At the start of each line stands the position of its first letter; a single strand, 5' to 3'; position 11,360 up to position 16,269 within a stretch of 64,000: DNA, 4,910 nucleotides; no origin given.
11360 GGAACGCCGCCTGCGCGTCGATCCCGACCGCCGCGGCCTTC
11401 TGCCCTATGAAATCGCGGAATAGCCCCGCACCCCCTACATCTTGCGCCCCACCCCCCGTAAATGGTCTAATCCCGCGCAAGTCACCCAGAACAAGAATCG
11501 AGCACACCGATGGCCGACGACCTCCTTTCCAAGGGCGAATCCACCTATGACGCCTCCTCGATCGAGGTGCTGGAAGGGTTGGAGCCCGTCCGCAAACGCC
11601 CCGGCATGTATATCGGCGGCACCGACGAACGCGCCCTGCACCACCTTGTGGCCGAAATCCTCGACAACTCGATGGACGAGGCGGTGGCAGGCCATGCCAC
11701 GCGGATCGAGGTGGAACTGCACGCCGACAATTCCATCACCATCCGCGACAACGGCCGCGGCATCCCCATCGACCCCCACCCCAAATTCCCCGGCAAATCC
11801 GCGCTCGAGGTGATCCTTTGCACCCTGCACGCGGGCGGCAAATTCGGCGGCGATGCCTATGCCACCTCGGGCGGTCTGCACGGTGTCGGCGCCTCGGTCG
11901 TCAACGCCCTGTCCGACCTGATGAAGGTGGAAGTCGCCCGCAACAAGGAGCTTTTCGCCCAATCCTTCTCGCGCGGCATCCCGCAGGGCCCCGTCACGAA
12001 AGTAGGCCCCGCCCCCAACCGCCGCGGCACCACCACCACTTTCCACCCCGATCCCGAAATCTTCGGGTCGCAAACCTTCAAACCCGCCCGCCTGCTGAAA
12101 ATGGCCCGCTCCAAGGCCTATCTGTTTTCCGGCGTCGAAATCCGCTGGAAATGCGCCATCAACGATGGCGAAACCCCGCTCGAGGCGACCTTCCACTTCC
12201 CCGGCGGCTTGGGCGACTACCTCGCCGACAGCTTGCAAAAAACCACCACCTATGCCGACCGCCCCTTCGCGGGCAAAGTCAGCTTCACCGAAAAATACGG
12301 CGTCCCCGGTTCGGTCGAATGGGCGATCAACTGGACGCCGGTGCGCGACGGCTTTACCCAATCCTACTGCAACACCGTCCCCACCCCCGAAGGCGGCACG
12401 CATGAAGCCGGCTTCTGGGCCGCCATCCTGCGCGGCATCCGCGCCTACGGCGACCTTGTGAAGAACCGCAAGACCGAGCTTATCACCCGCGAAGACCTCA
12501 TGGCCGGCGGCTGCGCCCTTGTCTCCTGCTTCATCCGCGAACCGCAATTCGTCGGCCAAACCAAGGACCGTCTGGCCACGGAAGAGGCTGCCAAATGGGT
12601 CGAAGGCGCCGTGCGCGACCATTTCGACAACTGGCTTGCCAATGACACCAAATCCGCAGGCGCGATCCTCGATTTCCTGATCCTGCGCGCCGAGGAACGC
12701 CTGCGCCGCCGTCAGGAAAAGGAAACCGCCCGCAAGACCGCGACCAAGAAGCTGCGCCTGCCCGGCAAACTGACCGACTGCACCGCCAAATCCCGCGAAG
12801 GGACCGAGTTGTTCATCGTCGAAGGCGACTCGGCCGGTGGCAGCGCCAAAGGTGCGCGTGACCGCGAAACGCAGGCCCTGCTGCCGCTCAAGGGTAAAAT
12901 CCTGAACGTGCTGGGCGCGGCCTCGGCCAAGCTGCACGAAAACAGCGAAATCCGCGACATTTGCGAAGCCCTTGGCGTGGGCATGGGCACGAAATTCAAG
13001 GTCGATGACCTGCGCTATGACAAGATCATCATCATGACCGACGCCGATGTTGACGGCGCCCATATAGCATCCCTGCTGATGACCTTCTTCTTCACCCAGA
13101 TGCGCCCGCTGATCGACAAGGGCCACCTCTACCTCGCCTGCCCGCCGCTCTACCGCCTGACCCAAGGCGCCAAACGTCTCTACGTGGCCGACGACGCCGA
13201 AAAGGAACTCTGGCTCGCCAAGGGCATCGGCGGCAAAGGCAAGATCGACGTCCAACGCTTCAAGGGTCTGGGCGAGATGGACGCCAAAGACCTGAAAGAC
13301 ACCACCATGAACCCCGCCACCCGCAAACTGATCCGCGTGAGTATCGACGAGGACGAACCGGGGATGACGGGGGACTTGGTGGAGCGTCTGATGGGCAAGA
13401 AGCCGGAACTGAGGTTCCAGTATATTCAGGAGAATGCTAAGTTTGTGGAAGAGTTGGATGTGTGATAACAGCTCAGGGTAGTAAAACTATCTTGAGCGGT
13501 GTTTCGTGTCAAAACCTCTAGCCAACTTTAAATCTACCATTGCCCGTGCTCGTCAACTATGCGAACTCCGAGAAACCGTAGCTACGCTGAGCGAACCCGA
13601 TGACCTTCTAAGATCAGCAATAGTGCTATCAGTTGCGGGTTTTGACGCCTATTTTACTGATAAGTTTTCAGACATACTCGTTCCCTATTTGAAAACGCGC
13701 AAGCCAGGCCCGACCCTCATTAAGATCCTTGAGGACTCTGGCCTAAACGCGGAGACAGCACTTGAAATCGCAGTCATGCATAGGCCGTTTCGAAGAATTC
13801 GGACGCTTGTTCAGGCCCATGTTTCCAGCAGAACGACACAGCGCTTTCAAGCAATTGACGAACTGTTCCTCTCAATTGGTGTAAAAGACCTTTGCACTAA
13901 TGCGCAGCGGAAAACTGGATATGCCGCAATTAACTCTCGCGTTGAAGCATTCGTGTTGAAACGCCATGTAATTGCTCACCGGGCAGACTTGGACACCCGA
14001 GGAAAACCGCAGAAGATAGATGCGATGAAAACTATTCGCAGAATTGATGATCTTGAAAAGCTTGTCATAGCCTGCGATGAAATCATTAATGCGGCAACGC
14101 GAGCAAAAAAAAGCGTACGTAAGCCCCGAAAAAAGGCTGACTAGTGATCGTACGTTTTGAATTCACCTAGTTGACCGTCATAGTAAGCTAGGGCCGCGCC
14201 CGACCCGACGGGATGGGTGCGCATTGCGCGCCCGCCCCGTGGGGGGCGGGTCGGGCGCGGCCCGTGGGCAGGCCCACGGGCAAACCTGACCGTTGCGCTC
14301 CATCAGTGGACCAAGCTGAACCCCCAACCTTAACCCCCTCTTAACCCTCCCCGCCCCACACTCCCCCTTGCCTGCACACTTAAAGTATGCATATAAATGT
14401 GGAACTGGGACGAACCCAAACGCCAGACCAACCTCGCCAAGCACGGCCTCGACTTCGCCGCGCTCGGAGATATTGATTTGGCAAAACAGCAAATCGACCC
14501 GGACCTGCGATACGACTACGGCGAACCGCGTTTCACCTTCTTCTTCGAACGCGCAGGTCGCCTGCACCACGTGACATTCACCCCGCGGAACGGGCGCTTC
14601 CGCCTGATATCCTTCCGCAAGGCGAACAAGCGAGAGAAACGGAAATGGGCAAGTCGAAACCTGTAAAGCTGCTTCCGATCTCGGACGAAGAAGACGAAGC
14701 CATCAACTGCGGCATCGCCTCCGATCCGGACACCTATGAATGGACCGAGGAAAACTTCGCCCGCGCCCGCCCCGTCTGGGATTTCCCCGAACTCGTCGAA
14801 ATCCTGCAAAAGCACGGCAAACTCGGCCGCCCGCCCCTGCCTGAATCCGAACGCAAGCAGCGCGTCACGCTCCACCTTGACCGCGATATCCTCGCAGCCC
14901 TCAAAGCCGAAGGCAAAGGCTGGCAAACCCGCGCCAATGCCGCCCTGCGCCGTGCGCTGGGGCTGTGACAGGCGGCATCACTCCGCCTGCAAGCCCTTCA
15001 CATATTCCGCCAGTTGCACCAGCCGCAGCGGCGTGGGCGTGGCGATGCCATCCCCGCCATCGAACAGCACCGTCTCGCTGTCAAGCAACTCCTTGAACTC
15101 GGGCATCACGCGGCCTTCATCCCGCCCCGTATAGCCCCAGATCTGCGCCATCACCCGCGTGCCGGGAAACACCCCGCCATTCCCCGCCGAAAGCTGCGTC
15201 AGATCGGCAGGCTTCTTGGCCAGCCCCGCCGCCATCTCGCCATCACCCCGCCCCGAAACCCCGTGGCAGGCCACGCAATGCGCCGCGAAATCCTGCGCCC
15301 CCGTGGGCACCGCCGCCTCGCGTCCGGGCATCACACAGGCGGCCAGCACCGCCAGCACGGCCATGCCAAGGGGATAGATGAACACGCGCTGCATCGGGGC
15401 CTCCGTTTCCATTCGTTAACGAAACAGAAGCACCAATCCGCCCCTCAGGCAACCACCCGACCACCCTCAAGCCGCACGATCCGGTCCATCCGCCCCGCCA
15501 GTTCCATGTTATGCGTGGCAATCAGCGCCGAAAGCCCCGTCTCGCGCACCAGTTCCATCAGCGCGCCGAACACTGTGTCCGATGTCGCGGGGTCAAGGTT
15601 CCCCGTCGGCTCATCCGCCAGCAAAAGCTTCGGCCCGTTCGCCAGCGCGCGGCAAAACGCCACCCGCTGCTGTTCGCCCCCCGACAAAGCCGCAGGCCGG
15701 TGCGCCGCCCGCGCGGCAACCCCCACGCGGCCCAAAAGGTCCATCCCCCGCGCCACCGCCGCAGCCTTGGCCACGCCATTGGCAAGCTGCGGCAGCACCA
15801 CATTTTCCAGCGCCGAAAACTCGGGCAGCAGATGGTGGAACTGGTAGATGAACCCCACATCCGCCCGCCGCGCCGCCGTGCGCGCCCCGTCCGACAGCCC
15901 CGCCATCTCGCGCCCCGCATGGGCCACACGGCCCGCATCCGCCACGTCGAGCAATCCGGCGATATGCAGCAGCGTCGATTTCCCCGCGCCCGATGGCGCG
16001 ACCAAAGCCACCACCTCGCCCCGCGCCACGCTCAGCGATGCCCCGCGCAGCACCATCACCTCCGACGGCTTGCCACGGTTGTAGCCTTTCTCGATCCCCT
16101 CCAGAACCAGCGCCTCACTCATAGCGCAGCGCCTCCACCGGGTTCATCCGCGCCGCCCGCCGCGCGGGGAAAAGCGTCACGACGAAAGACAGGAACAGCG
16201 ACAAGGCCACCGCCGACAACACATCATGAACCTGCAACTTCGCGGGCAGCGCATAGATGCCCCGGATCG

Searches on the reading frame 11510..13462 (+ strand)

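Call 76: search_protein_families(library=pfam, proteins=[window:11510-13462:+], max_evalue=0.0001)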
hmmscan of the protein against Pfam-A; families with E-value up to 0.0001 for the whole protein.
window:11510-13462:+ (651 aa): 4 families
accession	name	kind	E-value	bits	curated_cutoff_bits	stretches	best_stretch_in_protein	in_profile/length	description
PF00204.31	DNA_gyraseB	-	1.6e-41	142.1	27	1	233-405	1-172/173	DNA gyrase B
PF00986.26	DNA_gyraseB_C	-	1.3e-23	83.3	29.8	1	577-640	2-63/63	DNA gyrase B subunit, carboxyl terminus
PF02518.31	HATPase_c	-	3.1e-19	69.9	26.4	1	38-182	1-109/111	Histidine kinase-, DNA gyrase B-, and HSP90-like ATPase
PF01751.28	Toprim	-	9.3e-18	64.6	23.1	1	433-541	1-92/96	Toprim domain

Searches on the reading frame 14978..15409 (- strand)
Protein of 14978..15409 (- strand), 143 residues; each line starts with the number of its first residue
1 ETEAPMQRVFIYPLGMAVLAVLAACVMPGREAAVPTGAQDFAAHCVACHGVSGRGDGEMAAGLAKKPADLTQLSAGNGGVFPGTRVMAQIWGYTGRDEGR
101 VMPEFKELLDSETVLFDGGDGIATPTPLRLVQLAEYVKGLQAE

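Call 24: search_protein_families(library=pfam, proteins=[window:14978-15409:-], max_evalue=0.001)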
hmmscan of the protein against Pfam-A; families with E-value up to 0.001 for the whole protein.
window:14978-15409:- (143 aa): 2 families
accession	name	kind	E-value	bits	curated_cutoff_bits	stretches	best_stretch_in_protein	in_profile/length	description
PF00034.26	Cytochrom_C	-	4.3e-06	28.4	21.3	1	37-110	4-76/90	Cytochrome c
PF13442.11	Cytochrome_CBB3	-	6.1e-05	23.7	27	1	33-85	2-35/68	Cytochrome C oxidase, cbb3-type, subunit III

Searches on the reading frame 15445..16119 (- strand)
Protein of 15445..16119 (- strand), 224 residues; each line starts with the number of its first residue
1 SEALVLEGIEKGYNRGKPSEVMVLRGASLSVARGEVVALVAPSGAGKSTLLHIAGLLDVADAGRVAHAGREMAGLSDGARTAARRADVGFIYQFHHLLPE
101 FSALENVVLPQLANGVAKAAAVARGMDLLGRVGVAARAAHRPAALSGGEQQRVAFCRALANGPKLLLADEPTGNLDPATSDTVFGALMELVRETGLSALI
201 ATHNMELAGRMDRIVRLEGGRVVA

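Call 24: search_protein_families(library=pfam, proteins=[window:15445-16119:-], max_evalue=0.001)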
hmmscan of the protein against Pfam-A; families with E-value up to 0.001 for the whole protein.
window:15445-16119:- (224 aa): 2 families
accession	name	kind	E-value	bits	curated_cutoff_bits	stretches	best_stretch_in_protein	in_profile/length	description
PF00005.33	ABC_tran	-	5.2e-28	98.8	25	1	24-172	1-136/137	ABC transporter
PF13304.12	AAA_21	-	0.00033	21.2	27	0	154-207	247-302/304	AAA domain, putative AbiEii toxin, Type IV TA system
